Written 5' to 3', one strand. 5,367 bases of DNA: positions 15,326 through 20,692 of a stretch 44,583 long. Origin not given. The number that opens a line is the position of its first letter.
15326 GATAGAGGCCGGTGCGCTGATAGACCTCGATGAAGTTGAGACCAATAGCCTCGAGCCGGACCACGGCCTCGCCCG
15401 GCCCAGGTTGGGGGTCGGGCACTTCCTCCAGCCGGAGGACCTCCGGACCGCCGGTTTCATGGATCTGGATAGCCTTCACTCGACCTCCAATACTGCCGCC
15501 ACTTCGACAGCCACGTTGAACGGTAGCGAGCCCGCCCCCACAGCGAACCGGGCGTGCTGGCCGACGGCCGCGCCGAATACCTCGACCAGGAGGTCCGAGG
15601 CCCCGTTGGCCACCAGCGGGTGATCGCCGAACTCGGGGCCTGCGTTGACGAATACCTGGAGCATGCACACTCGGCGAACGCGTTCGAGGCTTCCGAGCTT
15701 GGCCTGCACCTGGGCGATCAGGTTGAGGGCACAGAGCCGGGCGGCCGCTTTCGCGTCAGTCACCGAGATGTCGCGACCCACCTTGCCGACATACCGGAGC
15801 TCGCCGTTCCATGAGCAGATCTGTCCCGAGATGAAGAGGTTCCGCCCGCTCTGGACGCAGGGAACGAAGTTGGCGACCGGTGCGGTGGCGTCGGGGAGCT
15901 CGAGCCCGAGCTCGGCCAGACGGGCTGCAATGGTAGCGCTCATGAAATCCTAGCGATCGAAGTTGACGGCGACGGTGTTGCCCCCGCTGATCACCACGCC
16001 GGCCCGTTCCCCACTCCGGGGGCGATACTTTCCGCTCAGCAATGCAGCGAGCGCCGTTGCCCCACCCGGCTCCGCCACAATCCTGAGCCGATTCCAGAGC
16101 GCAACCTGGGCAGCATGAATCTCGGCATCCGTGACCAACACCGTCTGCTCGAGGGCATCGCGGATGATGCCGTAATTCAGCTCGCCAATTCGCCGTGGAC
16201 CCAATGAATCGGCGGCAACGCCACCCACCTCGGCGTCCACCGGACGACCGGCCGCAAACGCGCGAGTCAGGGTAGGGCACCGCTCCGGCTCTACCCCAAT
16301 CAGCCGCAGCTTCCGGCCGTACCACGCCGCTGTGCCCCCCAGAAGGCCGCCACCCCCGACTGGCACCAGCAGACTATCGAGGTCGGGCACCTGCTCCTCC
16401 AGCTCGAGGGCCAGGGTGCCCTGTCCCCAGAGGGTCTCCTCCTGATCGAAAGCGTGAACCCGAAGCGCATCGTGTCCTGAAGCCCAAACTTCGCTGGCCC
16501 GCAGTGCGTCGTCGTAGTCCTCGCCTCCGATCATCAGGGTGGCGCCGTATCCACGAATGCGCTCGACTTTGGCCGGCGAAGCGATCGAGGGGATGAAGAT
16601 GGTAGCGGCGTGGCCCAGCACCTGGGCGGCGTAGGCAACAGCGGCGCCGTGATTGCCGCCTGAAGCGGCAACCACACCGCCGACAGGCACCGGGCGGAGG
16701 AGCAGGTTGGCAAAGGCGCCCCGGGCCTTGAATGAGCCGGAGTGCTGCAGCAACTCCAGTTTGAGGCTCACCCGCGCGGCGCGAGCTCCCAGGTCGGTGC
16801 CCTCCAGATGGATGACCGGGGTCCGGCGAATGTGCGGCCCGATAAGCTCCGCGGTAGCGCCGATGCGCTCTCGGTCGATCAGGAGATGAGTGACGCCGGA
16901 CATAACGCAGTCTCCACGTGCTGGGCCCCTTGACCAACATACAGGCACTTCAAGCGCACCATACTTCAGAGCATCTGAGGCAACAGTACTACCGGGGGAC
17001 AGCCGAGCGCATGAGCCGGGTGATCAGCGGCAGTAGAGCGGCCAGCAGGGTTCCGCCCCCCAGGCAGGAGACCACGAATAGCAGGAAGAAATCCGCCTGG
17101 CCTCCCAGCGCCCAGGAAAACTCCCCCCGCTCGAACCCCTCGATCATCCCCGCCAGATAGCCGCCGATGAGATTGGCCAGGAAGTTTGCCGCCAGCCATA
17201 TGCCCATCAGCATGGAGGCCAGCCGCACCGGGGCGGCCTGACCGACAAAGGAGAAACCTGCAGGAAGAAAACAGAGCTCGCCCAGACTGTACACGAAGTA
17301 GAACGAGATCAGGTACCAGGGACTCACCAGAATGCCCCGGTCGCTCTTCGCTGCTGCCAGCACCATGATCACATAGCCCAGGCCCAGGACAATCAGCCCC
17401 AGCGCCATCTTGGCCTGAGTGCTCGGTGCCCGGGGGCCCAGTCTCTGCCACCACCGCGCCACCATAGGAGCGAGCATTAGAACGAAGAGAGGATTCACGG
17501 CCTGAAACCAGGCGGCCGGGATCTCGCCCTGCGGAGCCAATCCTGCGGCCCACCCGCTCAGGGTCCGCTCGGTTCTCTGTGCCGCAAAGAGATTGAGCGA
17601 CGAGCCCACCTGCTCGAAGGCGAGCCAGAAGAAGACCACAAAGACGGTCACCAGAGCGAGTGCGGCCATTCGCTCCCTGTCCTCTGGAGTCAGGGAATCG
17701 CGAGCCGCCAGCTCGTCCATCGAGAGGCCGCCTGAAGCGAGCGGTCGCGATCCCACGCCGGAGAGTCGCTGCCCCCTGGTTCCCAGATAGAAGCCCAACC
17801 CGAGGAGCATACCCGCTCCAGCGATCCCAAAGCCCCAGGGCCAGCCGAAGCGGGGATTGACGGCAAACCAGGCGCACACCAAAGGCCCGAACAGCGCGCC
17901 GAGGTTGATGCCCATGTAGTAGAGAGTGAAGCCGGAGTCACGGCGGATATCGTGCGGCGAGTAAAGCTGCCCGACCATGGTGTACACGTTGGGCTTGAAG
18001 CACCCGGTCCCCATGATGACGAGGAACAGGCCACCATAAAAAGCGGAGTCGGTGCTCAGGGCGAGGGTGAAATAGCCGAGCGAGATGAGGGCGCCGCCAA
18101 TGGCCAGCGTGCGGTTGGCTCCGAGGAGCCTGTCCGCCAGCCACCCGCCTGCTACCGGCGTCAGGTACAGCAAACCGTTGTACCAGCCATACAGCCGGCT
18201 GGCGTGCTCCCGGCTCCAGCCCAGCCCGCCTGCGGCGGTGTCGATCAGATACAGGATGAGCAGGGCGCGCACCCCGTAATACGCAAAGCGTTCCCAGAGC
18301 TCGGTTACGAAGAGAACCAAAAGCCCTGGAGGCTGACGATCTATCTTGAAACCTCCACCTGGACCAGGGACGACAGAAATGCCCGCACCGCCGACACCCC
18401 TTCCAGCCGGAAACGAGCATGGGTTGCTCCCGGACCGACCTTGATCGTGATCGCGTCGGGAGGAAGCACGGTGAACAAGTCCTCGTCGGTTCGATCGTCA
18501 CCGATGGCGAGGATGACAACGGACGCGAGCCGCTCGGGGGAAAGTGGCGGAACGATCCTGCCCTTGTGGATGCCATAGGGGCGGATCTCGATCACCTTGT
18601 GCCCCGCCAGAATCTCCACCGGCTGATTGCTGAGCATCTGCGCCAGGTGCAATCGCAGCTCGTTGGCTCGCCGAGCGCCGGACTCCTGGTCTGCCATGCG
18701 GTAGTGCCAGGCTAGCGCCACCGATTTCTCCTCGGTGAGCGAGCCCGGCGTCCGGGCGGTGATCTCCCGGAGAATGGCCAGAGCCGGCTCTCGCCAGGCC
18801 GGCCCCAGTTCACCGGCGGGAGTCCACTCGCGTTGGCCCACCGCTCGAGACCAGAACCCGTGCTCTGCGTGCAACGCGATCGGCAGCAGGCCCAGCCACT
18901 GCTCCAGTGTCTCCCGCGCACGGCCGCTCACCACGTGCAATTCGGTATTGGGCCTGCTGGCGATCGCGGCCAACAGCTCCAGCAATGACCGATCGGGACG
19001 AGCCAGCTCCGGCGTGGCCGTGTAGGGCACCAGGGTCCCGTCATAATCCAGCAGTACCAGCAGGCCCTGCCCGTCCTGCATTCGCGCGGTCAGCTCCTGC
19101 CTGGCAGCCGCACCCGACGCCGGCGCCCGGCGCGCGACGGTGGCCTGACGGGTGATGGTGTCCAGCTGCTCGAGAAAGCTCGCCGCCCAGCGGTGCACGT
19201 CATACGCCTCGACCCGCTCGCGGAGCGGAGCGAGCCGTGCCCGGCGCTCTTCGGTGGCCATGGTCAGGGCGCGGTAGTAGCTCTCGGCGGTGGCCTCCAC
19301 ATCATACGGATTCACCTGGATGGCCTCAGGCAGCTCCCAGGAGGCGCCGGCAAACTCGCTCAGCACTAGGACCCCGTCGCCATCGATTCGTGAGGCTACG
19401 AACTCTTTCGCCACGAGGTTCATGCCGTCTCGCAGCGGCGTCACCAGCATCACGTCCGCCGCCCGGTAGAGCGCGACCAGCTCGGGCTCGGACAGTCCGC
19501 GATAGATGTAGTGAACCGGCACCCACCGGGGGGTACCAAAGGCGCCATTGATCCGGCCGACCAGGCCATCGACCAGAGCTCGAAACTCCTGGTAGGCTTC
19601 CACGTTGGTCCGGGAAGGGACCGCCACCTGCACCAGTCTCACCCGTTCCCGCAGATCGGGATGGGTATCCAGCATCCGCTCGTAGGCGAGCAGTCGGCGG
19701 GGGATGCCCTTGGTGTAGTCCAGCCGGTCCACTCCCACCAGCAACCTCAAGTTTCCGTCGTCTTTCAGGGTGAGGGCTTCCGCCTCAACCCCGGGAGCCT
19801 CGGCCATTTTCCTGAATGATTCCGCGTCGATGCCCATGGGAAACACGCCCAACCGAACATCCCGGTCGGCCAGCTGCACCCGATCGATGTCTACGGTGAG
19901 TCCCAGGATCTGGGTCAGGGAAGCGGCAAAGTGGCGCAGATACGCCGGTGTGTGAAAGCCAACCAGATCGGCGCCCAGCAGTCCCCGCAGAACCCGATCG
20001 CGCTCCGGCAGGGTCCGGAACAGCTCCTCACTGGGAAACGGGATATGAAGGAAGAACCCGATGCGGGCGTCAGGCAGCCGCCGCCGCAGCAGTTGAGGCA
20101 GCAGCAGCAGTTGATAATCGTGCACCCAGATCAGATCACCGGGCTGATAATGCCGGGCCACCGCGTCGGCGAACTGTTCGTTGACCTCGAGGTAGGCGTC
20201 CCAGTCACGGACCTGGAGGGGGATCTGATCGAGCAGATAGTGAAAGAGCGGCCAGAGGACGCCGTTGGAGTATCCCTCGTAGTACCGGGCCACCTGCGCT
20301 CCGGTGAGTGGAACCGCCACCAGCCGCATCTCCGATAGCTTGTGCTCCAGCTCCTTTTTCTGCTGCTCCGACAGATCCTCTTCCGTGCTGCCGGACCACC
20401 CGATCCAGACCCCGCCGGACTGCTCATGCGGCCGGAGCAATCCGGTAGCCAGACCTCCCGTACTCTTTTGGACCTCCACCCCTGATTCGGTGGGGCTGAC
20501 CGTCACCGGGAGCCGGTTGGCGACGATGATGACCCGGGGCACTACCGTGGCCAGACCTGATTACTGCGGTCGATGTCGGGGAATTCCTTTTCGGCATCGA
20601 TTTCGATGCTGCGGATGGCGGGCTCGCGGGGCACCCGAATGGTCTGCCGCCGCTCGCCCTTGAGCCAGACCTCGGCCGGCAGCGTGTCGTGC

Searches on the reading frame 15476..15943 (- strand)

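Call 54: search_protein_families(library=pfam, proteins=[window:15476-15943:-], max_evalue=0.0001)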
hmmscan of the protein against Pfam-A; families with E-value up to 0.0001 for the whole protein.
window:15476-15943:- (155 aa): 2 families
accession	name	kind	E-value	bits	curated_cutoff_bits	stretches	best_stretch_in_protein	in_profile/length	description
PF14588.11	YjgF_endoribonc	-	2.1e-25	89.7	35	1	7-146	2-140/148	YjgF/chorismate_mutase-like, putative endoribonuclease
PF01042.26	Ribonuc_L-PSP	-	2.1e-10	41.1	27.3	1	19-151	4-118/121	Endoribonuclease L-PSP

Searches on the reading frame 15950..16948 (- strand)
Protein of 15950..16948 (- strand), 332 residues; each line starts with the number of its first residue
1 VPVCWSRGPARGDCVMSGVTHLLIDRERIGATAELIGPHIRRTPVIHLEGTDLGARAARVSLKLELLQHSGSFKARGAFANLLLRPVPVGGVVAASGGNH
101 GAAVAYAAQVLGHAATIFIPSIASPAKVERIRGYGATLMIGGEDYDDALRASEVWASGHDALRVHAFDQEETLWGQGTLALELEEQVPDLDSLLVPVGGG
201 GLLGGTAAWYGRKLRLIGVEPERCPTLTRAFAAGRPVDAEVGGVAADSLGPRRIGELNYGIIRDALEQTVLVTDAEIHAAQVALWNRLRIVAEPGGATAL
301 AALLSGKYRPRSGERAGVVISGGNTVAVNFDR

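Call 5: search_protein_families(library=pfam, proteins=[window:15950-16948:-], max_evalue=0.001)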
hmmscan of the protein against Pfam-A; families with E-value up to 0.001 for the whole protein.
window:15950-16948:- (332 aa): 1 family
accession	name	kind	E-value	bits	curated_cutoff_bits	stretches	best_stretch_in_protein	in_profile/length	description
PF00291.31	PALP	-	7.9e-65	219.5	35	1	38-322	3-295/295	Pyridoxal-phosphate dependent enzyme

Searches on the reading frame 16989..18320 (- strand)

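Call 5: search_protein_families(library=pfam, proteins=[window:16989-18320:-], max_evalue=0.001)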
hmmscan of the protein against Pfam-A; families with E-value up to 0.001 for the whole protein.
window:16989-18320:- (443 aa): 2 families
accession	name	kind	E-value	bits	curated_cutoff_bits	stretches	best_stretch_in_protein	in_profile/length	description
PF00854.27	PTR2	-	2.6e-59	201.5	27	2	212-399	195-387/392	POT family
PF07690.21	MFS_1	-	1.2e-19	70.9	33.4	1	13-321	7-287/347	Major Facilitator Superfamily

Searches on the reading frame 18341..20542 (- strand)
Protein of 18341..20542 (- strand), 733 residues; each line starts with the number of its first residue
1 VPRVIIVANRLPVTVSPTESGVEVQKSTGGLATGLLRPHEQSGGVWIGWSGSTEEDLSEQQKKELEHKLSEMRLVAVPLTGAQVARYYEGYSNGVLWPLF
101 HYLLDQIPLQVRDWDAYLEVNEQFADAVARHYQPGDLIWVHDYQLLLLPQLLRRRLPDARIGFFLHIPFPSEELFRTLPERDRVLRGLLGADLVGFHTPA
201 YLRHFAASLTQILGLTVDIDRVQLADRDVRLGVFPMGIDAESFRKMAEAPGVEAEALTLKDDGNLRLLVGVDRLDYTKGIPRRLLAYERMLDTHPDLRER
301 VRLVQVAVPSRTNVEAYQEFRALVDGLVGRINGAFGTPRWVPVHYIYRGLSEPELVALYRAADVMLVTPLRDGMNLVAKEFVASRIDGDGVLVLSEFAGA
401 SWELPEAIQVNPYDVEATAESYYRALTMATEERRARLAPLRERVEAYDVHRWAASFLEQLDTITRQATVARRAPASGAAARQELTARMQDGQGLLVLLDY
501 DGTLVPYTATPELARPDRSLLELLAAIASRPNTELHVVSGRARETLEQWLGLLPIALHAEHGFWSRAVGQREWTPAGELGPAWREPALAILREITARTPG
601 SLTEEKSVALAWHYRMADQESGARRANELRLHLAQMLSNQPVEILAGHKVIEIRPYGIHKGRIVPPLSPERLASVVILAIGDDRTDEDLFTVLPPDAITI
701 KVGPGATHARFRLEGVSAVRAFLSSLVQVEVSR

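Call 5: search_protein_families(library=pfam, proteins=[window:18341-20542:-], max_evalue=0.001)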
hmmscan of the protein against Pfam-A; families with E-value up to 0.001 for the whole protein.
window:18341-20542:- (733 aa): 2 families
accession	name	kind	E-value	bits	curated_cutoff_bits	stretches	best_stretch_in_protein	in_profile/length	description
PF00982.27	Glyco_transf_20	-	1e-156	522.9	32.5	1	3-461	2-472/473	Glycosyltransferase family 20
PF02358.22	Trehalose_PPase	-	1.1e-46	159.3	27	1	497-699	1-212/235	Trehalose-phosphatase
